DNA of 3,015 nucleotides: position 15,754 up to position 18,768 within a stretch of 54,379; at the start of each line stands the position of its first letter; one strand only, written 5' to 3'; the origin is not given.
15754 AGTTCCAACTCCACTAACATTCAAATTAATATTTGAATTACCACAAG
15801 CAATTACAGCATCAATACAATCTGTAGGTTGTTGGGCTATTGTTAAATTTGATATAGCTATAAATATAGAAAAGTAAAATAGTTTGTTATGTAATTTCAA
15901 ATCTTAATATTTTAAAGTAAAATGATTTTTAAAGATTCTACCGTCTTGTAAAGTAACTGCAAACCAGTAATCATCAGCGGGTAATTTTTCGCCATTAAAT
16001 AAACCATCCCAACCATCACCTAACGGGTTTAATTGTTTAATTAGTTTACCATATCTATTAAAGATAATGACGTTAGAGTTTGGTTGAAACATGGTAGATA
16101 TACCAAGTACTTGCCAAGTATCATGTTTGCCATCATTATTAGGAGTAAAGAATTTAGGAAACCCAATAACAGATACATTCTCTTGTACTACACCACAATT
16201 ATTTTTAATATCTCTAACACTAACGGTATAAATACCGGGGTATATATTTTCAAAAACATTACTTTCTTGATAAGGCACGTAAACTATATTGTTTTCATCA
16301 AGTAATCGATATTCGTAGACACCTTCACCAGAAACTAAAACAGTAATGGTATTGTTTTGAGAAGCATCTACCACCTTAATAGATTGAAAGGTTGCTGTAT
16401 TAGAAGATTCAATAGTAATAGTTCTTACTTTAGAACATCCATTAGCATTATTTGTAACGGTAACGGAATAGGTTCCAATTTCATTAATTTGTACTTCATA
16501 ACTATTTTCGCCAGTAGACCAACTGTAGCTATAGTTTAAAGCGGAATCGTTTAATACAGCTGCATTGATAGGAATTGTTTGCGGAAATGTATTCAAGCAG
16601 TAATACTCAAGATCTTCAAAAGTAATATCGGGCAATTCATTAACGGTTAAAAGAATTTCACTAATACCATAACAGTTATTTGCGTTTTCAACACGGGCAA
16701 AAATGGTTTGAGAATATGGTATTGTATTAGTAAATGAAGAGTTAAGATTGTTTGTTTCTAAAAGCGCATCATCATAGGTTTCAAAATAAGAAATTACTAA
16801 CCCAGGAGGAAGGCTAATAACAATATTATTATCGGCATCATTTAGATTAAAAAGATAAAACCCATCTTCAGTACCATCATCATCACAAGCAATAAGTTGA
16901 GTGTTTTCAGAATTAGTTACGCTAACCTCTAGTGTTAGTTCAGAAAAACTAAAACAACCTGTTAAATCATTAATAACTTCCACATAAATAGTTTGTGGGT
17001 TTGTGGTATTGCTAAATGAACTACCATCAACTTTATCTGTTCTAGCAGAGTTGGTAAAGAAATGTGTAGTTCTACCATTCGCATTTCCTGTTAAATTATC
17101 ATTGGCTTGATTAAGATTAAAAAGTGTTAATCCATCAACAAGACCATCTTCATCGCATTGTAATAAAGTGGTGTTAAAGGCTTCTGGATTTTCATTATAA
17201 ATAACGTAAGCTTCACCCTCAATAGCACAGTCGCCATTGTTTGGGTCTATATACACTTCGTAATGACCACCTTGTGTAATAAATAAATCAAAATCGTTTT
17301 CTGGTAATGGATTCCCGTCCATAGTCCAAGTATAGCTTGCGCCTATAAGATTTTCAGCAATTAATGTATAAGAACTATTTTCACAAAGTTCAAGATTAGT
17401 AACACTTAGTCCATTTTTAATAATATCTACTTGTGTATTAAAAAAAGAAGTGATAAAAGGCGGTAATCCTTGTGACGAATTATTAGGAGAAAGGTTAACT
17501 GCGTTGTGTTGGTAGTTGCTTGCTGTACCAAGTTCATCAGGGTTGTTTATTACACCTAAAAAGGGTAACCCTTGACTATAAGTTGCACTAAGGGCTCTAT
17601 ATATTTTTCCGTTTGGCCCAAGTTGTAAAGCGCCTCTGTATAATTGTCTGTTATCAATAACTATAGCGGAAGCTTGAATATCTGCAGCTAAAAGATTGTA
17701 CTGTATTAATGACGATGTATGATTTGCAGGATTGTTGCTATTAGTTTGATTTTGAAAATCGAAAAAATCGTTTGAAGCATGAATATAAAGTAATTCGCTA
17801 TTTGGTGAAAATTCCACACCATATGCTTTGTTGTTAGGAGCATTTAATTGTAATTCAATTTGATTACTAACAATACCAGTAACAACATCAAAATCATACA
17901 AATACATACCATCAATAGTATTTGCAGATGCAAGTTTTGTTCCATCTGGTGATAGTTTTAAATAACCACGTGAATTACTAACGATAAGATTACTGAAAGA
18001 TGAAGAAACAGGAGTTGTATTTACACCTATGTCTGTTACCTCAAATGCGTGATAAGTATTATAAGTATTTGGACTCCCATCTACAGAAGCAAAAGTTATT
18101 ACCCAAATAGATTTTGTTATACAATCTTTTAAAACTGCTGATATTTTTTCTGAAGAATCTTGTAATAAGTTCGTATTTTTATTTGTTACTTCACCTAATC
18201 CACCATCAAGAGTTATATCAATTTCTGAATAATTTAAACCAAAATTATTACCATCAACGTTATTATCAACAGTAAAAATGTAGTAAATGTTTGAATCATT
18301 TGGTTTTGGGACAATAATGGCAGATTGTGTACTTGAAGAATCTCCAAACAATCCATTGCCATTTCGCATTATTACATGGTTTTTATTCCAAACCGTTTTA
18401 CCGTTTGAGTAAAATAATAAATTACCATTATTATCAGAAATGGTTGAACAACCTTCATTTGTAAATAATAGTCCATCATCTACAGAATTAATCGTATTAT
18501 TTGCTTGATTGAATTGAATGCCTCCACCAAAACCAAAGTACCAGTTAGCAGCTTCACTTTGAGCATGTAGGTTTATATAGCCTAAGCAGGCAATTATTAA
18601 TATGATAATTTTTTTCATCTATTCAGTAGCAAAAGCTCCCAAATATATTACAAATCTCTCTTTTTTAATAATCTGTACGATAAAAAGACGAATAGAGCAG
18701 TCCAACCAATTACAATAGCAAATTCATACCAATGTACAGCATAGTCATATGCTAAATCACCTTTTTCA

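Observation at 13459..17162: A 1,253-bp identical direct repeat puts the same 417-aa stalk-plus-anchor on two different T9SS protein heads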

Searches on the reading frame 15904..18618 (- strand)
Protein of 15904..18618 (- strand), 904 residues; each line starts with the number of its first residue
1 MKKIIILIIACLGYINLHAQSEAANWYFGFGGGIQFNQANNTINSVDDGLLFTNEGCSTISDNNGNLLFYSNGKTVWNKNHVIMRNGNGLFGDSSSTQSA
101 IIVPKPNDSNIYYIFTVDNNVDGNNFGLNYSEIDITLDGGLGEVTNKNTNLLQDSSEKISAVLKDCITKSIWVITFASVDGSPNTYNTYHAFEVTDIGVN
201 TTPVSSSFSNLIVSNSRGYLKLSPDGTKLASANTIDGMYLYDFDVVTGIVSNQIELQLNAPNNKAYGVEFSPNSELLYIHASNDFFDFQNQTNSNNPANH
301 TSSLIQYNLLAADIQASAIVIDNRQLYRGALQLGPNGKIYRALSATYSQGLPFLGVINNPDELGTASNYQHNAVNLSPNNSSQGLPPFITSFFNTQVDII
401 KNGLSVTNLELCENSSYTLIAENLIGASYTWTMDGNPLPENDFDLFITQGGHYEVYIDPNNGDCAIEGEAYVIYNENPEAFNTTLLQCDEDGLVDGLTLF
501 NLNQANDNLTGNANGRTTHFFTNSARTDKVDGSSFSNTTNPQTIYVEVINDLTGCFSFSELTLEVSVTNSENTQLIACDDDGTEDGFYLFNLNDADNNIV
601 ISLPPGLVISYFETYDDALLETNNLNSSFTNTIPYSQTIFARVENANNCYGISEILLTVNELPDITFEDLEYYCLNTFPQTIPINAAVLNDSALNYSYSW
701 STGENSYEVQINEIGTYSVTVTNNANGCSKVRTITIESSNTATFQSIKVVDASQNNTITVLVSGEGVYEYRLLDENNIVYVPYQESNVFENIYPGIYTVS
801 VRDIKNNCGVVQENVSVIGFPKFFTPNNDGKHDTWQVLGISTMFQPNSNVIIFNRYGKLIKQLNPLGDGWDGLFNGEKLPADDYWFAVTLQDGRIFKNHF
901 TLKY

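Call 5: search_protein_families(library=pfam, proteins=[window:15904-18618:-], max_evalue=0.01)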
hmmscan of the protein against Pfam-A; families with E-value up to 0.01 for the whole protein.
window:15904-18618:- (904 aa): 1 family
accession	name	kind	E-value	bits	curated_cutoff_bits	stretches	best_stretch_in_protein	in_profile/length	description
PF13585.12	CHU_C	-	1.4e-12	48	27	1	820-893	3-75/86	CHU_C Type IX secretion signal domain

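Call 6: search_protein_families(library=ncbifam, proteins=[window:15904-18618:-], max_evalue=0.01)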
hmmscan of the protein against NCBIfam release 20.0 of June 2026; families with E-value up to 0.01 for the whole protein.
window:15904-18618:- (904 aa): 1 family
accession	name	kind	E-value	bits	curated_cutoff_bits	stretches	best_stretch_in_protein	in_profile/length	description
TIGR04131.1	Bac_Flav_CTERM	domain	1.9e-33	114.4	35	1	818-903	1-84/85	T9SS type B sorting domain-containing protein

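Call 8: find_encoding_contigs(protein=window:15904-18618:-, flank=10000, max_places=10)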
Protein window:15904-18618:- (904 aa): no gene with exactly this product is on record in the collection.

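Call 13: find_homologous_proteins(query=window:15907-18618:-)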
Query window:15907-18618:- (904 aa): 5323 proteins with E <= 0.001 among 8000 candidates; the best 120 are listed.
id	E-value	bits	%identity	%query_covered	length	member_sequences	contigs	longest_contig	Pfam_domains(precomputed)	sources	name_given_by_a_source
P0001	0.0e+0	2006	98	100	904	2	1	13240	PF13585.13,PF26689.1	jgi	jgi:gliding motility-associated-like protein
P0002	0.0e+0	1551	75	100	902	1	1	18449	PF13585.13,PF26689.1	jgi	-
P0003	0.0e+0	1526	74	100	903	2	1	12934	PF13585.13,PF26689.1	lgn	-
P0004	0.0e+0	1522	74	100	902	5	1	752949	PF13585.13,PF26689.1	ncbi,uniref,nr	ncbi:T9SS type B sorting domain-containing protein [Jejuia spongiicola]|uniref:T9SS type B sorting d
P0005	0.0e+0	1514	73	100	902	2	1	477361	PF13585.13,PF26689.1,PF19081.7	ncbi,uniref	ncbi:T9SS type B sorting domain-containing protein [Hwangdonia sp.]|uniref:T9SS type B sorting domai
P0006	0.0e+0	1512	73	100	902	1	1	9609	PF13585.13,PF26689.1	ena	-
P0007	0.0e+0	1511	73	100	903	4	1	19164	PF13585.13,PF26689.1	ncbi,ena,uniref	ncbi:T9SS type B sorting domain-containing protein [uncultured Wocania sp.]|uniref:T9SS type B sorti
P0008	0.0e+0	1497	72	100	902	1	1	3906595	PF13585.13,PF26689.1,PF19081.7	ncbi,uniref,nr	ncbi:T9SS type B sorting domain-containing protein [Hwangdonia lutea]|uniref:T9SS type B sorting dom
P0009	0.0e+0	1487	71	100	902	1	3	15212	PF13585.13,PF26689.1,PF19081.7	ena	-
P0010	0.0e+0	1487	71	100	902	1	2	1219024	PF13585.13,PF26689.1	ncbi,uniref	ncbi:T9SS type B sorting domain-containing protein [Gelatiniphilus marinus]|uniref:T9SS type B sorti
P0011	0.0e+0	1434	70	100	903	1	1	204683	PF13585.13,PF26689.1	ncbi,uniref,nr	ncbi:T9SS type B sorting domain-containing protein [Sabulilitoribacter arenilitoris]|uniref:T9SS typ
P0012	0.0e+0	1427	69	100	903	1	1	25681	PF13585.13,PF26689.1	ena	-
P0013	0.0e+0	1417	68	100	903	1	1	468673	PF13585.13,PF26689.1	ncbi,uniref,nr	ncbi:hypothetical protein GCM10007962_18300 [Yeosuana aromativorans]|uniref:Gliding motility-associa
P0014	0.0e+0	1413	68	100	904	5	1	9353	PF13585.13,PF26689.1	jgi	jgi:gliding motility-associated-like protein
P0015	0.0e+0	1411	69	100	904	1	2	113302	PF13585.13,PF26689.1,PF19081.7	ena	-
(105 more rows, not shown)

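Call 15: find_encoding_contigs(protein=P0001, flank=10000, max_places=10)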
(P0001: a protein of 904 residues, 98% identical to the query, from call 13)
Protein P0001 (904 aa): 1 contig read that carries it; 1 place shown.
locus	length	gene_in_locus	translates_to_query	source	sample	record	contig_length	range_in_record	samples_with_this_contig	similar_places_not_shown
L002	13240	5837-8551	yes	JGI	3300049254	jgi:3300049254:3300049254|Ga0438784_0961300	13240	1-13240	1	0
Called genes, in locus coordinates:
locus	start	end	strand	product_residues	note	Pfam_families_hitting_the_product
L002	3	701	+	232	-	?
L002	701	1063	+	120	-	PF05635:23S_rRNA_IVP, PF22296:bAvd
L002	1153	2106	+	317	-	PF02628:COX15-CtaA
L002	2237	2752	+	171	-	PF07929:PRiA4_ORF3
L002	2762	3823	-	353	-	-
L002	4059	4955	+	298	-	PF00005:ABC_tran, PF13304:AAA_21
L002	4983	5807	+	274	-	PF12730:ABC2_membrane_4 (weak), PF12679:ABC2_membrane_2, PF10920:DUF2705 (weak), PF12698:ABC2_membrane_3 (weak)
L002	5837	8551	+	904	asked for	PF26689:FIDD, PF13585:CHU_C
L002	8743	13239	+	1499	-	?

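Call 67: find_encoding_contigs(protein=P0241, flank=10000, max_places=6)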
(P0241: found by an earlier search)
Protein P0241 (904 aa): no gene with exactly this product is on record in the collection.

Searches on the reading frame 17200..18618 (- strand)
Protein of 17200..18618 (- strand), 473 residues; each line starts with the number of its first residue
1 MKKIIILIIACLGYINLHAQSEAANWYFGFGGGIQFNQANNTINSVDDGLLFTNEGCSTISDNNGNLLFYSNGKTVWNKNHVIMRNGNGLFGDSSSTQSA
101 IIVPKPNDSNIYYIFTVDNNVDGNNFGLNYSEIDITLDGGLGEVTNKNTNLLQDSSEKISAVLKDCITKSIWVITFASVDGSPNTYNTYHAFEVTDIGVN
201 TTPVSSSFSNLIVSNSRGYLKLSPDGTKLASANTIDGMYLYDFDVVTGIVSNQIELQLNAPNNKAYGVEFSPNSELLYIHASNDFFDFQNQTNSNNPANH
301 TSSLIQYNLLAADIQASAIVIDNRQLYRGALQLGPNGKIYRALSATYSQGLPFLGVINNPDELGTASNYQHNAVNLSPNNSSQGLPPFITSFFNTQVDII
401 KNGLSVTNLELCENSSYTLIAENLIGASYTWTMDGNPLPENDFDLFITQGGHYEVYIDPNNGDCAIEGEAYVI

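Call 25: find_related_loci(query=A1, collection=genome_contigs, flank=10000)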
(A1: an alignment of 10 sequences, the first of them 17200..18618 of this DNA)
Query A1 (473 aa) in genome_contigs; peptide patterns used: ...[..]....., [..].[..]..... (x = any residue, [..] = any of these).
599 stretches matched a pattern (row limit reached: there are more); 557 encode a relative of the query (tblastn E <= 1e-3); the best 80 are kept; 80 distinct loci.
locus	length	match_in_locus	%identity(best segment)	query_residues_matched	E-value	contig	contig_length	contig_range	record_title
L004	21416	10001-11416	73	1-473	0e+0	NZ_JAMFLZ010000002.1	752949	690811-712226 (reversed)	Jejuia spongiicola strain 2012CJ34-3 2, whole genome shotgun sequence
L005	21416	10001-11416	73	1-473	0e+0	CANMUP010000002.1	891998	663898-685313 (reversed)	uncultured Flaviramulus sp. isolate N17-2-Z.fasta genome assembly, contig: NODE_2, whole genome shotgun sequence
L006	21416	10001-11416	73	1-473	0e+0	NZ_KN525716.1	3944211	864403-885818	Wocania ichthyoenteri Th78 Scaffold1, whole genome shotgun sequence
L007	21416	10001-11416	73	1-473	0e+0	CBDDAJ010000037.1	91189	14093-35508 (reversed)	MAG: Wocania sp. isolate 20f18a8f-ff7d-4954-b473-401470c94e3c genome assembly, contig: contig_37, whole genome shotgun s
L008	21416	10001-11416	70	1-473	0e+0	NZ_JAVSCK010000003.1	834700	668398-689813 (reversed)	Hwangdonia seohaensis strain HD-3 32177_scaffold3, whole genome shotgun sequence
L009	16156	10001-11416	72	1-473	0e+0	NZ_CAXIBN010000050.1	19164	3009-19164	MAG: uncultured Wocania sp. isolate ERR7163070_concoct_180 ERZ8868561.1681, whole genome shotgun sequence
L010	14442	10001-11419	70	1-473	0e+0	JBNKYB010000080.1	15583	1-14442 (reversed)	MAG: Flavobacteriaceae bacterium isolate D1D2.bin.33.orig k141_1120414, whole genome shotgun sequence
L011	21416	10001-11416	67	1-473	0e+0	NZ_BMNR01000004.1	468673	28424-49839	Yeosuana aromativorans strain JCM 12862 sequence04, whole genome shotgun sequence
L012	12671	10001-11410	68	1-472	0e+0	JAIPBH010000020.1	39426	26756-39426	MAG: Flavobacteriaceae bacterium isolate Tobar13m-G22 Tobar13m-C1205, whole genome shotgun sequence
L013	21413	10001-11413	69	1-472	0e+0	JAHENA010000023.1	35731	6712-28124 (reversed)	MAG: Flavobacteriales bacterium isolate Ww88 NODE_1856_length_35731_cov_9.100225, whole genome shotgun sequence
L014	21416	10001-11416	68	1-473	0e+0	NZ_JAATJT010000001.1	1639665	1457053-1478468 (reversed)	Gaetbulibacter sp. S0825 Scaffold1_1, whole genome shotgun sequence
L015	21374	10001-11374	69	15-472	0e+0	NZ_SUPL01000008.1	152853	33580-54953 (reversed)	Pontimicrobium aquaticum strain CAU 1491 contig8, whole genome shotgun sequence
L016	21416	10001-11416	69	1-472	0e+0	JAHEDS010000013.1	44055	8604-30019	MAG: Flavobacteriales bacterium isolate Ww211 NODE_822_length_44055_cov_12.906951, whole genome shotgun sequence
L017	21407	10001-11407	67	1-472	0e+0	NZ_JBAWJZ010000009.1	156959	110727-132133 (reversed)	Gaetbulibacter sp. M235 NODE_9_length_156959_cov_157.098832, whole genome shotgun sequence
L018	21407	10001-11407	68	1-472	0e+0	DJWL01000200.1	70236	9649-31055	MAG TPA_asm: Flavobacteriaceae bacterium UBA6231 UBA6231_contig_35965, whole genome shotgun sequence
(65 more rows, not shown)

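Call 51: predict_structure(alignment_id=A1)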
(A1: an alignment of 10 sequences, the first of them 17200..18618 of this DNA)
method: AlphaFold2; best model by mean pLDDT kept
length: 473 residues; sequences in the alignment: 10
mean_pLDDT: 67.5   pTM: 0.70
mean pLDDT of the five models: 67.5, 66.6, 58.6, 56.8, 47.9
residues with pLDDT >= 90: 66; 70-90: 180; 50-70: 135; < 50: 92
segments of 3 or more residues with pLDDT < 50: 11-32, 47-55, 345-350, 378-415, 461-473
pLDDT, mean of each block of 10 residues (from residue 1): 60 35 35 50 50 52 63 78 84 66 82 85 80 87 90 84 72 85 81 93 91 75 83 79 91 83 72 84 59 60 86 91 67 68 50 66 75 50 37 28 33 50 66 72 69 58 32 24
secondary structure, 60 per line:
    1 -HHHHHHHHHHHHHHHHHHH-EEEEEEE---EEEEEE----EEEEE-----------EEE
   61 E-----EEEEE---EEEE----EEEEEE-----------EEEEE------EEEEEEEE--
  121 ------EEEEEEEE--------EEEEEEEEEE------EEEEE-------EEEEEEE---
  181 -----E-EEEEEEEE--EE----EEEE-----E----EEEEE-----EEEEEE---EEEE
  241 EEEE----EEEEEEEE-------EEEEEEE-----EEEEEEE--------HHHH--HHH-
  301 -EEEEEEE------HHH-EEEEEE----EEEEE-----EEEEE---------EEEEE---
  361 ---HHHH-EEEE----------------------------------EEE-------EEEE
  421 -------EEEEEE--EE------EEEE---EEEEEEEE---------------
elements in order: H2-20 E22-28 E32-37 E42-46 E58-61 E67-71 E75-78 E83-88 E100-104 E111-118 E127-134 E143-152 E159-163 E171-177 E188-195 E204-207 E218-222 E228-233 E237-244 E249-256 E264-270 E276-282 H291-294 E302-308 E319-324 E329-333 E339-343 E353-357 H364-367 E369-372 E407-409 E417-420 E428-433 E444-447 E451-458

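Call 55: fold_search(model_id=the predicted structure, library=pdb)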
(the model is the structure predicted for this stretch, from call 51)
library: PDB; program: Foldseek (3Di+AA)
matches with E <= 10: 1518; with E <= 0.001: 767
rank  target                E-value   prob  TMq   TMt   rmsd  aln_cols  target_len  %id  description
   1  7d4i_B1               2.9e-07  1.00  0.34  0.22  10.0       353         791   12  Cryo-EM structure of 90S small ribosomal precursors complex with the DEAH-box RNA helicase Dhr1 (State F) (released 2021-10-06)
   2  6zqd_UA               4.4e-07  1.00  0.39  0.25   6.2       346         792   11  Cryo-EM structure of the 90S pre-ribosome from Saccharomyces cerevisiae, state Post-A1 (released 2020-09-23)
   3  9ecj_D                5.8e-07  1.00  0.35  0.51   9.1       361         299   14  Human P2RY8 bound to S-geranylgeranyl-L-glutathione in complex with miniG13 (released 2025-11-05)
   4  3scy                  8.8e-07  1.00  0.42  0.52   6.6       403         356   11  Crystal structure of a putative 6-phosphogluconolactonase (BF1038) from Bacteroides fragilis NCTC 9343 at 1.50 A resolut (released 2011-07-20)
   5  7e2x_B                9.2e-07  1.00  0.35  0.48   6.7       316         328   11  Apo serotonin 1A (5-HT1A) receptor-Gi protein complex (released 2021-04-14)
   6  8unz_B                1.0e-06  1.00  0.35  0.47   6.5       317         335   12  CryoEM structure of beta-2-adrenergic receptor in complex with GTP-bound Gs heterotrimer (Class O) (released 2024-03-06)
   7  8glv_Cq               1.1e-06  1.00  0.24  0.12  20.3       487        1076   12  96-nm repeat unit of doublet microtubules from Chlamydomonas reinhardtii flagella (released 2023-05-31)
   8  9i3v_A                1.1e-06  1.00  0.25  0.04  19.7       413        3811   10  Cryo-EM structure of the human LRP2 ectodomain (released 2026-02-04)
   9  8wca_B                1.2e-06  1.00  0.34  0.46   8.5       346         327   12  Cryo-EM structure of the PEA-bound hTAAR1-Gs complex (released 2023-12-27)
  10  8x7a_B                1.2e-06  1.00  0.36  0.47   8.8       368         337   14  Treprostinil bound Prostacyclin Receptor G protein complex (released 2024-03-06)
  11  8gg8_B                1.6e-06  1.00  0.38  0.51   6.4       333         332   11  CryoEM structure of beta-2-adrenergic receptor in complex with GTP-bound Gs heterotrimer (transition intermediate #14  (released 2024-03-06)
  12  3ah8_B                1.6e-06  1.00  0.35  0.47   7.8       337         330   15  Structure of heterotrimeric G protein Galpha-q beta gamma in complex with an inhibitor YM-254890 (released 2010-07-21)
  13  8q83_B                1.9e-06  1.00  0.41  0.52   9.0       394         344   12  Photorhabdus laumondii lectin PLL5 in complex with alpha-methyl-fucoside (released 2025-03-05)
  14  8wc4_B                2.1e-06  1.00  0.34  0.46   6.9       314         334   11  Cryo-EM structure of the ZH8651-bound mTAAR1-Gs complex (released 2023-12-27)
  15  8wc8_B                2.4e-06  1.00  0.34  0.46   7.7       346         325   12  Cryo-EM structure of the ZH8651-bound hTAAR1-Gs complex (released 2023-12-27)
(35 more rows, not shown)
